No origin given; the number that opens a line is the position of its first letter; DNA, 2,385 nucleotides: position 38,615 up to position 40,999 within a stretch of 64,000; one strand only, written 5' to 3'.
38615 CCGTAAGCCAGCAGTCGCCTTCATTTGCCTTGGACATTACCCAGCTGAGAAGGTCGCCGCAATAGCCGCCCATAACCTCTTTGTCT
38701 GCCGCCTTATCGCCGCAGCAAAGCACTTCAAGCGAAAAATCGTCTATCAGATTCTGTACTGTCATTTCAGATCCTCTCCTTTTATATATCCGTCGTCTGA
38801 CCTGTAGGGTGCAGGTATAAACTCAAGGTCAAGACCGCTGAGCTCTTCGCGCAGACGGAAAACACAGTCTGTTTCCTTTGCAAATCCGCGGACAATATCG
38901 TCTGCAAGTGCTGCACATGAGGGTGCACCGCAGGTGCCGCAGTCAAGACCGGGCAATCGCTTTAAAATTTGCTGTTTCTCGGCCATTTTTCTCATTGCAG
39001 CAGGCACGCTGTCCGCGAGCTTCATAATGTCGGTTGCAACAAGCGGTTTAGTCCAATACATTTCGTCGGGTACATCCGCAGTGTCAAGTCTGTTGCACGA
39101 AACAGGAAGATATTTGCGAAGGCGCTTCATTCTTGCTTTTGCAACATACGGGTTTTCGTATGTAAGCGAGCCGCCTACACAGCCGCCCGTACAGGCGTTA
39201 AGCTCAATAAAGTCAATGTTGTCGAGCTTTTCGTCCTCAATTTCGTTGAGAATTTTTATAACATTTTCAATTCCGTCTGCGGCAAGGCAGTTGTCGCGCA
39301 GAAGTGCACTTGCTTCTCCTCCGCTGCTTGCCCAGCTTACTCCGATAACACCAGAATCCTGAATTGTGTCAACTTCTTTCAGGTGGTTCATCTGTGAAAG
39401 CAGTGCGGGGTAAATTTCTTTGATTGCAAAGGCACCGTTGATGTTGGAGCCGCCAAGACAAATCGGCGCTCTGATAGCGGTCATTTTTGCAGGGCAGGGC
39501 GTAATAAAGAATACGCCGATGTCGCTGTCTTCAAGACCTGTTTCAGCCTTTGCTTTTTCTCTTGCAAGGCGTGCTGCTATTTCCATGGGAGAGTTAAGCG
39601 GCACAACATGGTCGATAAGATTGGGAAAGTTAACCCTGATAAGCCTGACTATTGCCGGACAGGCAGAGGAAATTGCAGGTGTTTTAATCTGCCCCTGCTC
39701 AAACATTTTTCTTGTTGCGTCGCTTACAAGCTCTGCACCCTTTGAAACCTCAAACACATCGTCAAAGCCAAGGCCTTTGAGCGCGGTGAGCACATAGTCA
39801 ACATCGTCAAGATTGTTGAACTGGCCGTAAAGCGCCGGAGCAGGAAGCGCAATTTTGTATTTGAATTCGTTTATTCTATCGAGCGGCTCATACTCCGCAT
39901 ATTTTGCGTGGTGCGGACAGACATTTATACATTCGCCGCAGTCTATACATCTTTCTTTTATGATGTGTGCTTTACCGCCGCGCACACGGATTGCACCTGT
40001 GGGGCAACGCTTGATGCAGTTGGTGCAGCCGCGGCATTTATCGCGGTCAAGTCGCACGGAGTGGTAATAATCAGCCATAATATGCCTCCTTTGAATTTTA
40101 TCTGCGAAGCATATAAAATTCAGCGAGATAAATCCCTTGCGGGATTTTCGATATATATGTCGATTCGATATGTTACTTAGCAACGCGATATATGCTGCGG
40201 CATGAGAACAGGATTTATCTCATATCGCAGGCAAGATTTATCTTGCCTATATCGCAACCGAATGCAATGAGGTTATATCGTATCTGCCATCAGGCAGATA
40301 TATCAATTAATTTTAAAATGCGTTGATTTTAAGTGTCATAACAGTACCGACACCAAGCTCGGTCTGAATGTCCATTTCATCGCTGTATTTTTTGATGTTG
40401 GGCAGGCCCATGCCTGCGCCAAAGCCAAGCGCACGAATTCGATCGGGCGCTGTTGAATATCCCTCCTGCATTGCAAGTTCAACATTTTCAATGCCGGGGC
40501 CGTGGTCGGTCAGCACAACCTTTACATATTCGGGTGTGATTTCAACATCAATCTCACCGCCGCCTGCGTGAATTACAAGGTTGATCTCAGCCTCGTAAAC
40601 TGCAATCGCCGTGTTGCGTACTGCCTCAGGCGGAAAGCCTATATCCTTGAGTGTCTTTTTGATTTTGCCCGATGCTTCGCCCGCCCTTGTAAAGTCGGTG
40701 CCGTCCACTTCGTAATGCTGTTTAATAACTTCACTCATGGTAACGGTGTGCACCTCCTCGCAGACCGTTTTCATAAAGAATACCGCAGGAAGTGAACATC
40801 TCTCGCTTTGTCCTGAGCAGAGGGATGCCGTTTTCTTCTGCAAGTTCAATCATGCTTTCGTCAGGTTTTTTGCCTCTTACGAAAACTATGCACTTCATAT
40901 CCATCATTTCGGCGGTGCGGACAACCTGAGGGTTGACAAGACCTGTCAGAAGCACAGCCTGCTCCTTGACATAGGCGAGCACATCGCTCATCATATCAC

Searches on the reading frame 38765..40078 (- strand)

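Call 82: search_protein_families(library=pfam, proteins=[window:38765-40078:-], max_evalue=0.00001)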
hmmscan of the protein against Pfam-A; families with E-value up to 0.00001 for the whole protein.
window:38765-40078:- (438 aa): 10 families
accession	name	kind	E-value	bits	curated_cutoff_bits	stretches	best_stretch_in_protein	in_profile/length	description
PF02906.19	Fe_hyd_lg_C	-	8.6e-33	114.4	22.1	1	76-303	4-244/245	Iron only hydrogenase large subunit, C-terminal domain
PF04060.18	FeS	-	2e-11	43.9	23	1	375-407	1-33/33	Putative Fe-S cluster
PF00037.32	Fer4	-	2.1e-11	43.5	21.1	2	38-58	2-22/24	4Fe-4S binding domain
PF13237.11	Fer4_10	-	9.4e-11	41.9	25.5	1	8-55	2-53/53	4Fe-4S dicluster domain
PF12838.12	Fer4_7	-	1.3e-08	35.6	27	1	14-58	1-52/52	4Fe-4S dicluster domain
PF12837.12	Fer4_6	-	1.7e-08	34.4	25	1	37-58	2-23/24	4Fe-4S binding domain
PF13187.11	Fer4_9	-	5.2e-08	33.2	27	1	14-57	1-50/52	4Fe-4S dicluster domain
PF14697.11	Fer4_21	-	5.8e-07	30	35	1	10-56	3-53/59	4Fe-4S dicluster domain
PF13484.11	Fer4_16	-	2.8e-06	28.4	30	0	14-33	1-20/66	4Fe-4S double cluster binding domain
PF12797.12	Fer4_2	-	9.7e-06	25.7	24.5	0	37-55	3-21/22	4Fe-4S binding domain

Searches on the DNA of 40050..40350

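Call 14: search_rna_families(source=window, start=40050, end=40350, threshold=evalue, max_evalue=10, show_alignments=2)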
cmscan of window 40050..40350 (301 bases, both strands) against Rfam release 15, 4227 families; matches with E-value up to 10: 3.
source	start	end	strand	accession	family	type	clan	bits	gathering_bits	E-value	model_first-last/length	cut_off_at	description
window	40272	40334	-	RF02064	STnc370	Gene; sRNA;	-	19.3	54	4.5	1-71/71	no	Enterobacterial sRNA STnc370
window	40121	40196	+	RF01706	Gut-1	Gene; sRNA;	-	18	50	0.41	1-77/77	no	Gut-1 RNA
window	40131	40149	+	RF01328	CRISPR-DR17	Gene; CRISPR;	CL00014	16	42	3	7-25/25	no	CRISPR RNA direct repeat element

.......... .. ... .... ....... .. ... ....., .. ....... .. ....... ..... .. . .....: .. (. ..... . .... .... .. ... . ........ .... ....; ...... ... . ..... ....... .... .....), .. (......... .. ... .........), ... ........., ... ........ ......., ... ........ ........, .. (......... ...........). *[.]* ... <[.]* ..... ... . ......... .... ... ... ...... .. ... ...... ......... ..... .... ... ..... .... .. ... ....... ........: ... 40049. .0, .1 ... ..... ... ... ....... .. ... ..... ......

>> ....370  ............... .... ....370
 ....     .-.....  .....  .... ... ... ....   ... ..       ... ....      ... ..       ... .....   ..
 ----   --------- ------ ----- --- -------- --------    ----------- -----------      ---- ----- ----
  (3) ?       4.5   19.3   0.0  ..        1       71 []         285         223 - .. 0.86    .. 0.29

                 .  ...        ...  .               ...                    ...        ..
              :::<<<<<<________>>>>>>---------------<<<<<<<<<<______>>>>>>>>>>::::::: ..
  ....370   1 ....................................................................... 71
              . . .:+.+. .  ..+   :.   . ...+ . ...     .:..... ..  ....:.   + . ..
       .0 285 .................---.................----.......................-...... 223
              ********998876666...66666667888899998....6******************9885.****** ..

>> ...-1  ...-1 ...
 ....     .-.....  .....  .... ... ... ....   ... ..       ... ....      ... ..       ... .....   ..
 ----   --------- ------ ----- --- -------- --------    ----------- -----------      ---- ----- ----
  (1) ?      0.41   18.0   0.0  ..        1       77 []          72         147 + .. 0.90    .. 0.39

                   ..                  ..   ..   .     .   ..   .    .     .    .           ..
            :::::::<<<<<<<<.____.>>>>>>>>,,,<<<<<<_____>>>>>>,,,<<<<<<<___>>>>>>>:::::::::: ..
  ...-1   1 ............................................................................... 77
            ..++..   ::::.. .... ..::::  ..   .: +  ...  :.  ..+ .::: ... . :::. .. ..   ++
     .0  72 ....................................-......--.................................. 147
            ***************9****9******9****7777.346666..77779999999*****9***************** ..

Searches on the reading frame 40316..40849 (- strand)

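Call 82: search_protein_families(library=pfam, proteins=[window:40316-40849:-], max_evalue=0.00001)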
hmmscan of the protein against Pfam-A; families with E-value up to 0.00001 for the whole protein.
window:40316-40849:- (178 aa): 2 families
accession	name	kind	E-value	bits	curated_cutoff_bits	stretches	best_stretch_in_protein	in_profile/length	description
PF13581.12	HATPase_c_2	-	4.7e-11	43.2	27.4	1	58-173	10-125/127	Histidine kinase-like ATPase domain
PF02518.31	HATPase_c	-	3e-09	37.7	26.4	1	84-175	10-107/111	Histidine kinase-, DNA gyrase B-, and HSP90-like ATPase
